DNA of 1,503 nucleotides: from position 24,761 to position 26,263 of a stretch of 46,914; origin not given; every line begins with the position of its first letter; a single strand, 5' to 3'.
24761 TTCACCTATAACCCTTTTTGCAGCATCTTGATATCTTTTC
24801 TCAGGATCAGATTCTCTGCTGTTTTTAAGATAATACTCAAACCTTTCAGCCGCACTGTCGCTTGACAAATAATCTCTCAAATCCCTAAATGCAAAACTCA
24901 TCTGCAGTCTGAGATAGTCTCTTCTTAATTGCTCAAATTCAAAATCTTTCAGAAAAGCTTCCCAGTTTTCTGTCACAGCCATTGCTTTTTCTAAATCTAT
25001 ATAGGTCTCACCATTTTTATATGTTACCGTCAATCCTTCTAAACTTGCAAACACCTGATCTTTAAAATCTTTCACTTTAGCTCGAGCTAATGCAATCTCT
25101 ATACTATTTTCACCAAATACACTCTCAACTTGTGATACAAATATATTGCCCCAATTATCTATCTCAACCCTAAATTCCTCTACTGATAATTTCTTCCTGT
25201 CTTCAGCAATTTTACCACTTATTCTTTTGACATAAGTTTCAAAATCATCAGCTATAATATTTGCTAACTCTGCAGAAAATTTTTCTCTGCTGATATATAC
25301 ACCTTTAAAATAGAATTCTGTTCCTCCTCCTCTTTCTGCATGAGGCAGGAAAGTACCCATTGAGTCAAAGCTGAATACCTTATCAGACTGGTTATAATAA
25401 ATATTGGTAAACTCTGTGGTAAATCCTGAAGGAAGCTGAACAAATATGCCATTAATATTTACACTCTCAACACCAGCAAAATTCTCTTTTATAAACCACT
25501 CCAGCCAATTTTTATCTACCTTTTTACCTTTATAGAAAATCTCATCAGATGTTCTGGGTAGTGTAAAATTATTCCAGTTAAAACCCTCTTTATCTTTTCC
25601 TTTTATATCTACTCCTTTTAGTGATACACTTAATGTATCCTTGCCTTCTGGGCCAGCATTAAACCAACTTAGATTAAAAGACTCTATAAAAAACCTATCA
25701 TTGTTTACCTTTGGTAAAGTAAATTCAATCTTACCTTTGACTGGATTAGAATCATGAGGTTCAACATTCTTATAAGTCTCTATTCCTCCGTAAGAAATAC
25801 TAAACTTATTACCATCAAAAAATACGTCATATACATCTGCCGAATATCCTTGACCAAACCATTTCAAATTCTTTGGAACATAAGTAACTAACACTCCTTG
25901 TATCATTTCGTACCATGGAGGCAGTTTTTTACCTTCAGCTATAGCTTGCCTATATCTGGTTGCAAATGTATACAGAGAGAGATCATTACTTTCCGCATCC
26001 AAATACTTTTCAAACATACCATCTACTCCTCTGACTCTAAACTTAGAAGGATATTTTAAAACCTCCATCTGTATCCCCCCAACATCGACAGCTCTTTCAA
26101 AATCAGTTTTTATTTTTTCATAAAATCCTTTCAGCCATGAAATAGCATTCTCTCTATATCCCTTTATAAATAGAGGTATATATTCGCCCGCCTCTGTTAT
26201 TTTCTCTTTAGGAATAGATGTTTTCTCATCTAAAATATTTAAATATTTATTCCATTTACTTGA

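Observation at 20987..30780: A 3187-aa orphan giant ORF with an ATGA-coupled 77-aa partner takes up one fifth of the window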

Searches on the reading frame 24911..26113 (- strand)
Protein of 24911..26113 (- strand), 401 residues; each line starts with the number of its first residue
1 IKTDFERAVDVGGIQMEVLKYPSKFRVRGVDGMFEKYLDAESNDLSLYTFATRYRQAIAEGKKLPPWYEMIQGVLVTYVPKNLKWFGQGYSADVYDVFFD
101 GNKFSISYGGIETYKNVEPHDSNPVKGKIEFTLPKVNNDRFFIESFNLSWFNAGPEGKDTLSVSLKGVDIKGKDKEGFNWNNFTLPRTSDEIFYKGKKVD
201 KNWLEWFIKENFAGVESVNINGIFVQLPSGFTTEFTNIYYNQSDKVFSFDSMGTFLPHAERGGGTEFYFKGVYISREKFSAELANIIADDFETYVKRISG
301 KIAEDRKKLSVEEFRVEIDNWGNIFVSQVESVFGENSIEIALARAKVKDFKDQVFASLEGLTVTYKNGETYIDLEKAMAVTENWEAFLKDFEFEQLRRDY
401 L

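Call 95: predict_structure(alignment_id=A6)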
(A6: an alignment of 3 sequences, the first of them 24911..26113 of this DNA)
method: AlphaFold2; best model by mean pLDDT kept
length: 401 residues; sequences in the alignment: 3
mean_pLDDT: 54.0   pTM: 0.48
mean pLDDT of the five models: 54.0, 51.8, 47.7, 46.8, 42.0
residues with pLDDT >= 90: 0; 70-90: 79; 50-70: 164; < 50: 158
segments of 3 or more residues with pLDDT < 50: 1-35, 40-45, 71-94, 110-123, 154-157, 174-193, 257-285, 380-401
pLDDT, mean of each block of 10 residues (from residue 1): 22 22 33 47 50 67 62 38 27 51 62 40 57 65 72 52 78 47 39 55 75 76 73 77 81 53 28 30 49 54 58 70 71 65 64 60 65 58 40 30 24
secondary structure, 60 per line:
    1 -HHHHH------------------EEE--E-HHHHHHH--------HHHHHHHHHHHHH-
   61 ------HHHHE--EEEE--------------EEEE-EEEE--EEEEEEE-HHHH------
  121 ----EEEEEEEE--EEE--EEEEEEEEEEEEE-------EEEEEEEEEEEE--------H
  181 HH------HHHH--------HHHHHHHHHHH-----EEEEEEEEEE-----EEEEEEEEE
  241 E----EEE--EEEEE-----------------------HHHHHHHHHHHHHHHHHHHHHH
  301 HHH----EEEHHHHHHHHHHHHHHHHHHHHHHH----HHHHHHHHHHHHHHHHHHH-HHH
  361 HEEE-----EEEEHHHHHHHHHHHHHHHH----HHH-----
elements in order: H2-6 E25-27 H32-38 H47-59 H67-70 E74-77 E92-95 E97-100 E103-109 H111-114 E125-132 E135-137 E140-152 E160-171 H189-192 H201-211 E217-226 E232-241 E246-248 E251-255 H279-303 E308-310 H311-333 H338-356 H358-361 E362-364 E370-373 H374-389

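Call 97: fold_search(model_id=the predicted structure, library=pdb)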
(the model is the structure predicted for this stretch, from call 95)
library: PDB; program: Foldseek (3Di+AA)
matches with E <= 10: 511; with E <= 0.001: 0
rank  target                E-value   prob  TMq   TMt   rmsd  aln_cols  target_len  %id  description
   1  7wb4_e                1.1e-03  0.41  0.13  0.05  23.2       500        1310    6  Cryo-EM structure of the NR subunit from X. laevis NPC (released 2022-03-02)
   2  7dei_B                2.3e-02  0.16  0.16  0.17  26.3       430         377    8  Structure of human ORP3 ORD domain in complex with PI(4)P (released 2021-03-24)
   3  4g0h                  3.8e-02  0.13  0.15  0.14  17.6       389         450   13  Crystal structure of the N-terminal domain of Helicobacter pylori CagA protein (released 2012-08-22)
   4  4b54_B                5.4e-02  0.51  0.11  0.31  10.7       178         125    8  The Structure of the inactive mutant G153R of LptC from E. coli (released 2013-01-16)
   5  1snz_B                6.4e-02  0.13  0.14  0.15  15.4       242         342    9  Crystal structure of apo human galactose mutarotase (released 2004-03-30)
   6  9qls                  7.1e-02  0.18  0.18  0.06  21.3       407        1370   10  Human dysferlin (1-2017) in the lipid-free, Ca2+-bound state (released 2025-06-04)
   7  9qlf                  8.5e-02  0.12  0.15  0.05  22.3       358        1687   11  Human myoferlin (1-1997) in complex with an MSP2N2 lipid nanodisc (25 mol% DOPS, 5 mol% PI(4,5)P2 and 5 mol% Cholesterol (released 2025-06-04)
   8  3my2                  1.1e-01  0.47  0.13  0.33  10.1       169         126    8  Crystal structure of LptC (released 2010-09-01)
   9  4ghb_B                1.1e-01  0.35  0.12  0.18  11.4       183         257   10  Crystal structure of a porin-like protein (BACUNI_01323) from Bacteroides uniformis ATCC 8492 at 2.32 A resolution (released 2012-08-29)
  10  9eam_C                1.1e-01  0.05  0.10  0.11  20.0       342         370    7  Coronin-7 CA bound to Arp2/3 complex (released 2025-11-19)
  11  4b54_A                1.3e-01  0.47  0.13  0.32  10.0       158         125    9  The Structure of the inactive mutant G153R of LptC from E. coli (released 2013-01-16)
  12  4fhm_B                1.3e-01  0.04  0.09  0.05  22.6       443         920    9  Nup37-Nup120(aa1-961) complex from Schizosaccharomyces pombe (released 2012-09-26)
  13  8wg2_D                1.6e-01  0.04  0.08  0.05  24.3       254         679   14  Crystal structure of GH97 glucodextranase mutant E509Q from Flavobacterium johnsoniae in complex with isomaltotriose (released 2024-05-08)
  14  6kk9_D                1.6e-01  0.04  0.07  0.13  18.0       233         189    8  A Crystal structure of OspA mutant (released 2020-07-29)
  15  2yin_B                1.7e-01  0.08  0.11  0.11  20.9       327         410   10  STRUCTURE OF THE COMPLEX BETWEEN Dock2 AND Rac1. (released 2011-05-25)
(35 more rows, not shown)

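Call 99: fold_search(model_id=the predicted structure, library=viral)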
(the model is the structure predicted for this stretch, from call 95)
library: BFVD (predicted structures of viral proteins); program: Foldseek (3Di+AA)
matches with E <= 10: 584; with E <= 0.001: 0
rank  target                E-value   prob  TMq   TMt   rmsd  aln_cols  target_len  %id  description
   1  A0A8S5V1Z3            1.1e-02  0.21  0.12  0.14  22.4       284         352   10  Uncharacterized protein [Myoviridae sp. ctJ2i1]
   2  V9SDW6                1.2e-02  0.21  0.10  0.20  20.4       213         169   11  MORN repeat-containing protein [Tunisvirus fontaine2]
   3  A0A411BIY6            2.1e-02  0.16  0.11  0.13  18.2       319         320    9  (no name in the UniProt tables at hand)
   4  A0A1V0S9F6            3.2e-02  0.10  0.08  0.09  17.5       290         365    8  Attractin/MKLN-like beta-propeller domain-containing protein [Catovirus CTV1]
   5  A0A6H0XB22            3.5e-02  0.23  0.18  0.19  16.4       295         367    9  (no name in the UniProt tables at hand)
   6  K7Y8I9                4.2e-02  0.15  0.08  0.09  15.1       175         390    8  Uncharacterized protein [Megavirus courdo11]
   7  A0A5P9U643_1          4.5e-02  0.20  0.15  0.07  20.8       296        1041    7  (no name in the UniProt tables at hand)
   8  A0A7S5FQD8            4.5e-02  0.12  0.13  0.15  17.3       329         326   11  RNA ligase 2 [Bacteriophage DSS3_VP1]
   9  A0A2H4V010            4.5e-02  0.07  0.08  0.05  19.3       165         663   12  Envelope fusion protein [Operophtera brumata nucleopolyhedrovirus]
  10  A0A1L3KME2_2          4.7e-02  0.08  0.12  0.06  28.3       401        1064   11  (no name in the UniProt tables at hand)
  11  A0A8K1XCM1            4.7e-02  0.05  0.07  0.06  34.7       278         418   11  (no name in the UniProt tables at hand)
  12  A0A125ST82            5.6e-02  0.13  0.12  0.14  20.0       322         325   14  (no name in the UniProt tables at hand)
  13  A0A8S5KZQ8            5.6e-02  0.03  0.07  0.06  29.0       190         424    7  Maturation protein [ssRNA phage Gerhypos.2_20]
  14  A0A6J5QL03            5.9e-02  0.14  0.14  0.11  27.6       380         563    7  Bacteriophage lambda, Bet [uncultured Caudovirales phage]
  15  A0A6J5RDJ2            7.4e-02  0.04  0.08  0.10  28.5       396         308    9  Uncharacterized protein [uncultured Caudovirales phage]
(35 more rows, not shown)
